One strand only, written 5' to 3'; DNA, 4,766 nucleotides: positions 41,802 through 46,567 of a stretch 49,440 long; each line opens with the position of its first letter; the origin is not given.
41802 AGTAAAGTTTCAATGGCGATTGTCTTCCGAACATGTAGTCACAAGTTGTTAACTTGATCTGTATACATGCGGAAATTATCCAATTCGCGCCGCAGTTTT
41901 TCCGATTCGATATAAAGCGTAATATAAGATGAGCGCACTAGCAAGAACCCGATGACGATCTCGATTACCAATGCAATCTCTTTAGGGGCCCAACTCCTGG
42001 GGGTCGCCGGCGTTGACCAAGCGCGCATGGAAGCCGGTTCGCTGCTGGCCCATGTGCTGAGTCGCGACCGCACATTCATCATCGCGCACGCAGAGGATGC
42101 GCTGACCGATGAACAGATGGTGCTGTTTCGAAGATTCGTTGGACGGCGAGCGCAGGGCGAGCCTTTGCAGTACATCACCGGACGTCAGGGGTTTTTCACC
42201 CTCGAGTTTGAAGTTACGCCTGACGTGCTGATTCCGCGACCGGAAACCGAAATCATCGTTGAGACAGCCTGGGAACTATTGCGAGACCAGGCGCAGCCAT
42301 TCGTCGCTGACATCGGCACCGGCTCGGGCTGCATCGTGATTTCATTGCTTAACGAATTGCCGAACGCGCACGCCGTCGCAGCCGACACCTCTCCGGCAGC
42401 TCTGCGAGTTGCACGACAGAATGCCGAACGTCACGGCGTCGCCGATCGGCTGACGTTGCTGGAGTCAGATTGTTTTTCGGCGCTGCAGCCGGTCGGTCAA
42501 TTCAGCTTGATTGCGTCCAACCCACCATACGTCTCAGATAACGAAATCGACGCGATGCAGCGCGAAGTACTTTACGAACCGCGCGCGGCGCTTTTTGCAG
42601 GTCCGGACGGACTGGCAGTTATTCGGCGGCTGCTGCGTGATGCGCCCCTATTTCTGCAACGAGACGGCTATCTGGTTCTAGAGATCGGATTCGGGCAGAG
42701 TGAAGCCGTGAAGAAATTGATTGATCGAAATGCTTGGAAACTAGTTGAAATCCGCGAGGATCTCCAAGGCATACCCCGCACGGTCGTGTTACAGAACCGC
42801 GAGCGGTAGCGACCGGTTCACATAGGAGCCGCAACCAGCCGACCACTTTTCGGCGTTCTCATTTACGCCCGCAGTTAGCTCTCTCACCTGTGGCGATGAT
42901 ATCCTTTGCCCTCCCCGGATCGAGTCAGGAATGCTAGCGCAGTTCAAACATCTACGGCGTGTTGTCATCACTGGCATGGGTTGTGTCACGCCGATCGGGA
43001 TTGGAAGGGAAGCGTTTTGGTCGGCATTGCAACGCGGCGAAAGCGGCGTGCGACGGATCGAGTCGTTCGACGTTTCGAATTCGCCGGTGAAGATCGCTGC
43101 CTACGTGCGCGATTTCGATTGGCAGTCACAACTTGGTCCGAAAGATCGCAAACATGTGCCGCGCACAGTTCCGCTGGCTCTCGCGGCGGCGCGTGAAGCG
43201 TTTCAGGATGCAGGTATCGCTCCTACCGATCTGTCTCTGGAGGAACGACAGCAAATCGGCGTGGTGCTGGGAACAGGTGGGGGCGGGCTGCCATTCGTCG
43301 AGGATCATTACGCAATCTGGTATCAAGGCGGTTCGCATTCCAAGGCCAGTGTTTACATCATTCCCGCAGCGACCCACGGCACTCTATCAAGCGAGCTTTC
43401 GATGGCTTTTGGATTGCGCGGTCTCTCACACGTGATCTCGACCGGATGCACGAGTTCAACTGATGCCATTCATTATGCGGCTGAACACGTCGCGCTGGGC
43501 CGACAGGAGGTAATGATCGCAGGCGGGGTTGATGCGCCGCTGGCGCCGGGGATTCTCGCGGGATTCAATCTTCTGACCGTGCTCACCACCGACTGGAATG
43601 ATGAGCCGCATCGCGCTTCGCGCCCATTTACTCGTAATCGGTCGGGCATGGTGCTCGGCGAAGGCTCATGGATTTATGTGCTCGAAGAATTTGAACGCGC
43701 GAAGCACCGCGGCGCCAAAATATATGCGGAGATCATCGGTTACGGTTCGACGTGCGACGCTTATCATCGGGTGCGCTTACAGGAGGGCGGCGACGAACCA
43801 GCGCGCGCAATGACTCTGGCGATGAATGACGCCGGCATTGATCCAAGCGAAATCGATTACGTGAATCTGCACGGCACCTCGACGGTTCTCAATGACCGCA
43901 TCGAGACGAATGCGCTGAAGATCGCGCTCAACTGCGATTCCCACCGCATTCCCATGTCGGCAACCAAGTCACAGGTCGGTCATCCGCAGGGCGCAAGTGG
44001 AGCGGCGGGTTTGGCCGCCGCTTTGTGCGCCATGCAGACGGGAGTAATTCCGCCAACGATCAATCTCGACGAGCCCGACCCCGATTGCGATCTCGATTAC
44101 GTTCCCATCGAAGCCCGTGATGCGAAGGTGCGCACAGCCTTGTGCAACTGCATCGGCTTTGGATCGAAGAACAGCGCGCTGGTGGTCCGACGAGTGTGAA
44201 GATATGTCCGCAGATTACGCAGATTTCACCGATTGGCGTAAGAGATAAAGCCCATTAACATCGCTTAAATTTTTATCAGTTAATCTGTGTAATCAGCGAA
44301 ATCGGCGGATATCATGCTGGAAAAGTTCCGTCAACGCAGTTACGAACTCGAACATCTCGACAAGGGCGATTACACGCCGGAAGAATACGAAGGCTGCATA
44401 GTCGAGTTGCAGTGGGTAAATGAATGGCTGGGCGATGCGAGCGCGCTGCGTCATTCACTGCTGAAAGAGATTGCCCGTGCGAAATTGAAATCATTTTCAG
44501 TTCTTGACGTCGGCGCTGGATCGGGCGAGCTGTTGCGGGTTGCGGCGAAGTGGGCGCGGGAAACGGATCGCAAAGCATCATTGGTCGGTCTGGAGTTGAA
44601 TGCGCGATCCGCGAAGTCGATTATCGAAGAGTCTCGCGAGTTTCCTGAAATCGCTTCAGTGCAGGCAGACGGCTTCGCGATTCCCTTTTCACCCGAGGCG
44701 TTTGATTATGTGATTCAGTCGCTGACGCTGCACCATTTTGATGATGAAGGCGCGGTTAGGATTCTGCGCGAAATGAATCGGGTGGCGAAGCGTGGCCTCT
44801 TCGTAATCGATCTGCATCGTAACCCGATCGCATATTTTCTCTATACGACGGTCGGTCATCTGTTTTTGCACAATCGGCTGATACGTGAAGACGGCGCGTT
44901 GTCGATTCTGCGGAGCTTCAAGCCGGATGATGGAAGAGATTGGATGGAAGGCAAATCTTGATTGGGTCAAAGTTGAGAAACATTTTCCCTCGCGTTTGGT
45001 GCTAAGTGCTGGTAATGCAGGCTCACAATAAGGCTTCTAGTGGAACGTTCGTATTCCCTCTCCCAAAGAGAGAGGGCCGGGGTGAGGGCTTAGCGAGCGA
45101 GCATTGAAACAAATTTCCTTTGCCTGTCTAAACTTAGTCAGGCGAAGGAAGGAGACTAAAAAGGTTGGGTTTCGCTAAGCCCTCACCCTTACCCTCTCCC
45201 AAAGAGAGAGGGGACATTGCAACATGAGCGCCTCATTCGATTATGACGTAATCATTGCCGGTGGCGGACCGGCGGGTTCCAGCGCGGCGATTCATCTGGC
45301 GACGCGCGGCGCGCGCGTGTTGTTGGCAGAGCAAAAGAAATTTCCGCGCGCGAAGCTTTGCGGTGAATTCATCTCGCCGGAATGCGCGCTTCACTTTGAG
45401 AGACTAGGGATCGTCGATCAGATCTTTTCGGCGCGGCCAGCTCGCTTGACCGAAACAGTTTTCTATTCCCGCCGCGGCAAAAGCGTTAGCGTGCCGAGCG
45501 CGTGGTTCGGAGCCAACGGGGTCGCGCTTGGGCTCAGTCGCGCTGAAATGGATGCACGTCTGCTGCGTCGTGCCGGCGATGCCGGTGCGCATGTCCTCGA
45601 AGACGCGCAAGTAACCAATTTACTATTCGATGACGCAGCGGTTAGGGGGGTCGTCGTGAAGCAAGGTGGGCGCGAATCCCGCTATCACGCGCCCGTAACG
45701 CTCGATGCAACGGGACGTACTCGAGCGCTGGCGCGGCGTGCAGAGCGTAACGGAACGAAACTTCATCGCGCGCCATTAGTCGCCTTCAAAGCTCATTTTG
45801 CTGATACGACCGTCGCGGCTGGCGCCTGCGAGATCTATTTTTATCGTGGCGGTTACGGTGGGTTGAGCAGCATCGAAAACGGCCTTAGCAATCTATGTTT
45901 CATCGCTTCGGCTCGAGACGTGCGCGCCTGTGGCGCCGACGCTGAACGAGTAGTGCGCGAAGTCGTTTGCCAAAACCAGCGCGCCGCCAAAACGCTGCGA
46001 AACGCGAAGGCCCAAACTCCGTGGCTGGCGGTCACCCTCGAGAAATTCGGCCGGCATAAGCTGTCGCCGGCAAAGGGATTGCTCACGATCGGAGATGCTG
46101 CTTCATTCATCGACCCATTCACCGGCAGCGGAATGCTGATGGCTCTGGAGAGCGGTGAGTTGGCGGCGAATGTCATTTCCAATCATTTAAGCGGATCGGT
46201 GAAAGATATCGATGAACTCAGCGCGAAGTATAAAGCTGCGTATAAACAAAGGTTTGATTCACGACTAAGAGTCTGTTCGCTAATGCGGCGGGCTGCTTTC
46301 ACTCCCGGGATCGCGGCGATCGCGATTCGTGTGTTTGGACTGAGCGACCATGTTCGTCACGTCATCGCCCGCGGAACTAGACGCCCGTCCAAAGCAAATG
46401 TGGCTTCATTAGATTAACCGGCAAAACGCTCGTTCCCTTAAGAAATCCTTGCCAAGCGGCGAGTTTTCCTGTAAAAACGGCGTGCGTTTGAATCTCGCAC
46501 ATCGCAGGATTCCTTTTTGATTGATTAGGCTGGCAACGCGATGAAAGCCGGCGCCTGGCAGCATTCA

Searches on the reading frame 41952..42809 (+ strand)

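Call 51: search_protein_families(library=pfam, proteins=[window:41952-42809:+], max_evalue=0.001)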
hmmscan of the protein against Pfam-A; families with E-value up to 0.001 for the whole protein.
window:41952-42809:+ (285 aa): 11 families
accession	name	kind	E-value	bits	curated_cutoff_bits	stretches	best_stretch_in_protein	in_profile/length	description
PF17827.6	PrmC_N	-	8.3e-20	71.6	23.4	1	8-77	2-71/71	PrmC N-terminal domain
PF05175.20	MTS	-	1.2e-14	54.8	23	1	110-227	27-143/170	Methyltransferase small domain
PF13649.12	Methyltransf_25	-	4.5e-11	43.7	27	1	118-206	1-89/97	Methyltransferase domain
PF13847.12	Methyltransf_31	-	6.8e-09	36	27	1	118-197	7-82/145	Methyltransferase domain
PF06325.19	PrmA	-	1.6e-07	31.5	22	1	113-174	160-221/296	Ribosomal protein L11 methyltransferase (PrmA)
PF12847.13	Methyltransf_18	-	2.9e-07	31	27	1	116-180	16-80/151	Methyltransferase domain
PF08242.18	Methyltransf_12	-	6.9e-07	30.4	30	1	120-188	2-70/98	Methyltransferase domain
PF01170.24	UPF0020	-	6.9e-05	23.1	22.3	1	137-195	75-133/197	RMKL-like, methyltransferase domain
PF03602.21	Cons_hypoth95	-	0.00024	21.2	24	1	96-203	22-137/182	Conserved hypothetical protein 95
PF08241.18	Methyltransf_11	-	0.00033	21.7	21.2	0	120-188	2-65/95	Methyltransferase domain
PF09445.16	Methyltransf_15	-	0.0007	19.6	22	1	118-180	4-64/165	RNA cap guanine-N2 methyltransferase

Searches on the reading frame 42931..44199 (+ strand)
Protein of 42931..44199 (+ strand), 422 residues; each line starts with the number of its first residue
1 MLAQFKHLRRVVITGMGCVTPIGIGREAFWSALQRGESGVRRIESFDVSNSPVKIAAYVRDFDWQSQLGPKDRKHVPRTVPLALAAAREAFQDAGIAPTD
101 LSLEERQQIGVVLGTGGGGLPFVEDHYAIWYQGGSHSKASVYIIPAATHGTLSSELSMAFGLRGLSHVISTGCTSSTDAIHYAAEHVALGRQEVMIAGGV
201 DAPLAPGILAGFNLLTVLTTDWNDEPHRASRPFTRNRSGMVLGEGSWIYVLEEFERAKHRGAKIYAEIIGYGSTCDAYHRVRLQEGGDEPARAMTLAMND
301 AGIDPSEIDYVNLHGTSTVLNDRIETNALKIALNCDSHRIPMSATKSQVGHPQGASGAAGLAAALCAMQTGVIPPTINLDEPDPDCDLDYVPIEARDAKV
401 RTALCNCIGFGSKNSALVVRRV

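Call 51: search_protein_families(library=pfam, proteins=[window:42931-44199:+], max_evalue=0.001)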
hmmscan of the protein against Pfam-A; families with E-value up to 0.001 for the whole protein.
window:42931-44199:+ (422 aa): 3 families
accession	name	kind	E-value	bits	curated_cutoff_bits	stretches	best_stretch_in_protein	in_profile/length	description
PF00109.32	ketoacyl-synt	-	1.5e-46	159.5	20.8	1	9-255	2-250/252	Beta-ketoacyl synthase, N-terminal domain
PF02801.28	Ketoacyl-synt_C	-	9.6e-36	122.8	20.8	1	265-379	1-118/119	Beta-ketoacyl synthase, C-terminal domain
PF00108.29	Thiolase_N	-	3.7e-06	26.9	26.4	1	158-200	68-112/260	Thiolase, N-terminal domain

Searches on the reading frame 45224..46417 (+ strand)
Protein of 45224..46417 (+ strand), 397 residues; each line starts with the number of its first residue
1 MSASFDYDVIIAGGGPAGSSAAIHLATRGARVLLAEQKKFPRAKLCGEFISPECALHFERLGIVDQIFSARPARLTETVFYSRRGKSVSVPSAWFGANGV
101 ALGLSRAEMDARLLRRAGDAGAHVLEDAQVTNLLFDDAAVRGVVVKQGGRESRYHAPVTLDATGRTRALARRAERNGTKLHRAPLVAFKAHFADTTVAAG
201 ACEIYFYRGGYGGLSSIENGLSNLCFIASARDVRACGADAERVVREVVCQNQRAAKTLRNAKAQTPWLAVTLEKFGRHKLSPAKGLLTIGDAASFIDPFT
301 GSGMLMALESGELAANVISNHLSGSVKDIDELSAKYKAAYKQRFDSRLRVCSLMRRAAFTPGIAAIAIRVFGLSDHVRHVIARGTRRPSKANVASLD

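Call 51: search_protein_families(library=pfam, proteins=[window:45224-46417:+], max_evalue=0.001)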
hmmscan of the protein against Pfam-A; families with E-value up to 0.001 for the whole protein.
window:45224-46417:+ (397 aa): 12 families
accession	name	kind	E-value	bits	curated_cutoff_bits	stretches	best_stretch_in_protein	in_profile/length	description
PF01494.25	FAD_binding_3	-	4.3e-14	52.9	22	1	6-326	1-326/349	FAD binding domain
PF00890.30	FAD_binding_2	-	2.6e-13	50.4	20.4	2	109-182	144-221/414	FAD binding domain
PF12831.13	FAD_oxidored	-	1.1e-12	48.4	27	1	8-167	1-148/416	FAD dependent oxidoreductase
PF04820.20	Trp_halogenase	-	8.5e-12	45.1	21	1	8-68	1-64/458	Tryptophan halogenase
PF01266.30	DAO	-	1.7e-08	34.9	27.9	1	8-40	1-33/353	FAD dependent oxidoreductase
PF05834.18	Lycopene_cycl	-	1.5e-05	24.7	23.4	0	8-168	1-144/380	Lycopene cyclase protein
PF01134.28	GIDA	-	1.7e-05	24.6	22.1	1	8-38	1-31/391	Glucose inhibited division protein A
PF07992.20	Pyr_redox_2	-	3.1e-05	24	26.1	1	7-40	1-31/291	Pyridine nucleotide-disulphide oxidoreductase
PF01946.23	Thi4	-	3.5e-05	23.6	26.2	0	6-38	17-50/235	Thi4 family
PF03486.20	HI0933_like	-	4.9e-05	23.3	50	1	8-45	2-39/244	HI0933-like protein Rossmann domain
PF08491.16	SE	-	0.00027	20.6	20.1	1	278-345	124-189/276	Squalene epoxidase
PF13450.12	NAD_binding_8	-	0.00068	20.3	21.9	0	11-38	1-28/68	NAD(P)-binding Rossmann-like domain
